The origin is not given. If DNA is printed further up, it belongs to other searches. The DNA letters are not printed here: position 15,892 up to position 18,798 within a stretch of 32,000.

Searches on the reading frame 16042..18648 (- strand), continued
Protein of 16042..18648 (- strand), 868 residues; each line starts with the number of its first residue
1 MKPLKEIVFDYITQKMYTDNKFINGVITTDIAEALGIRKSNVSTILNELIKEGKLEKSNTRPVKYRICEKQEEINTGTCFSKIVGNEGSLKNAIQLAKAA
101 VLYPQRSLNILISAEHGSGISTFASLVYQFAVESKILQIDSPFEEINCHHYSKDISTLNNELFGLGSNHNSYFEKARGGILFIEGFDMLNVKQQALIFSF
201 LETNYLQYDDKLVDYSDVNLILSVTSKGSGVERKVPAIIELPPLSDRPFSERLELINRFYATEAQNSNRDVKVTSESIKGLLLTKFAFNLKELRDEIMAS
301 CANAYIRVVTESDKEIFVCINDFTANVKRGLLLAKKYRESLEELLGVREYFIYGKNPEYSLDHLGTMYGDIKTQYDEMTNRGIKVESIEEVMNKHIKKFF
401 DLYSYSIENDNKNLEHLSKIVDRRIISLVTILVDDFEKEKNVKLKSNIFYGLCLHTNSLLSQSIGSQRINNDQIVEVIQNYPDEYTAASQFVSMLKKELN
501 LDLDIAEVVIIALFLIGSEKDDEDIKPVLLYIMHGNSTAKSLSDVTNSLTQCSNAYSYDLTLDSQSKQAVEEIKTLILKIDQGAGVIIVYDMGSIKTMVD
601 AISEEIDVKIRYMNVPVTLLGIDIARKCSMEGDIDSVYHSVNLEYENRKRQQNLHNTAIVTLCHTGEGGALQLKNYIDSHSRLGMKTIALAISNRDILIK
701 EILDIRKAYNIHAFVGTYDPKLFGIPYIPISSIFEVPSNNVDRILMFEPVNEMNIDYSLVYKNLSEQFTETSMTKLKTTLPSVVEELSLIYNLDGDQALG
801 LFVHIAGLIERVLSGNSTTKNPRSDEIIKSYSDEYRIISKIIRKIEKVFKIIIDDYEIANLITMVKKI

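Call 88: fold_search(model_id=the predicted structure, library=pdb)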
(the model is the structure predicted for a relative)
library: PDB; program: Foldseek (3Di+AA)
matches with E <= 10: 1658; with E <= 0.001: 229
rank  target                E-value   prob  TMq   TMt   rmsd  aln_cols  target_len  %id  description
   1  5ep3                  1.5e-09  1.00  0.23  0.72   3.9       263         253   16  Quorum-Sensing Signal Integrator LuxO - Catalytic Domain Bound to CV-133 Inhibitor (released 2016-04-20)
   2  5ep1                  1.6e-09  1.00  0.23  0.72   4.2       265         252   15  Quorum-Sensing Signal Integrator LuxO - Catalytic Domain (released 2016-04-20)
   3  4qos                  3.4e-09  1.00  0.22  0.72   4.3       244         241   20  CRYSTAL STRUCTURE OF PSPF(1-265) E108Q MUTANT bound to ADP (released 2014-08-06)
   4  4qnm                  4.1e-09  1.00  0.22  0.74   3.7       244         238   19  CRYSTAL STRUCTURE of PSPF(1-265) E108Q MUTANT (released 2014-08-06)
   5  5m7p_A                4.6e-09  1.00  0.25  0.47  15.0       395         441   14  Crystal structure of NtrX from Brucella abortus in complex with ADP processed with the CrystalDirect automated mountin (released 2017-01-25)
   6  1ny5_A                4.8e-09  1.00  0.23  0.49  11.5       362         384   18  Crystal structure of sigm54 activator (AAA+ ATPase) in the inactive state (released 2003-11-11)
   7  2c9c                  5.3e-09  1.00  0.23  0.74   4.3       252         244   20  Structural basis of the nucleotide driven conformational changes in the AAA domain of transcription activator PspF (released 2006-02-01)
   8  5m7o_A                5.6e-09  1.00  0.24  0.45  15.2       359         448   17  Crystal structure of NtrX from Brucella abortus processed with the CrystalDirect automated mounting and cryo-cooling t (released 2017-01-25)
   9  2c99                  7.9e-09  1.00  0.23  0.74   4.3       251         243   20  Structural basis of the nucleotide driven conformational changes in the AAA domain of transcription activator PspF (released 2006-02-01)
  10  4qnr                  8.3e-09  1.00  0.21  0.70   4.4       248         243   20  CRYSTAL STRUCTURE OF PSPF(1-265) E108Q MUTANT bound to ATP (released 2014-08-06)
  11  5exs                  1.1e-08  1.00  0.24  0.74   3.8       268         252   17  AAA+ ATPase FleQ from Pseudomonas aeruginosa bound to ATP-gamma-S (released 2016-01-13)
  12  7v2b_D                1.1e-08  1.00  0.23  0.49   9.3       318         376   18  Crystal Structure of VpsR display novel dimeric architecture and c-di-GMP binding: mechanistic implications in oligome (released 2022-04-06)
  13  5m7n_B                1.1e-08  1.00  0.24  0.46  16.2       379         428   17  Crystal structure of NtrX from Brucella abortus in complex with ATP processed with the CrystalDirect automated mountin (released 2017-01-25)
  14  5m7n_A                1.1e-08  1.00  0.24  0.47  14.8       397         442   15  Crystal structure of NtrX from Brucella abortus in complex with ATP processed with the CrystalDirect automated mountin (released 2017-01-25)
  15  4lzz_W                1.7e-08  1.00  0.22  0.67   4.5       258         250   22  Nucleotide-induced asymmetry within atpase activator ring drives s54-RNAP interaction and ATP hydrolysis (released 2013-12-04)
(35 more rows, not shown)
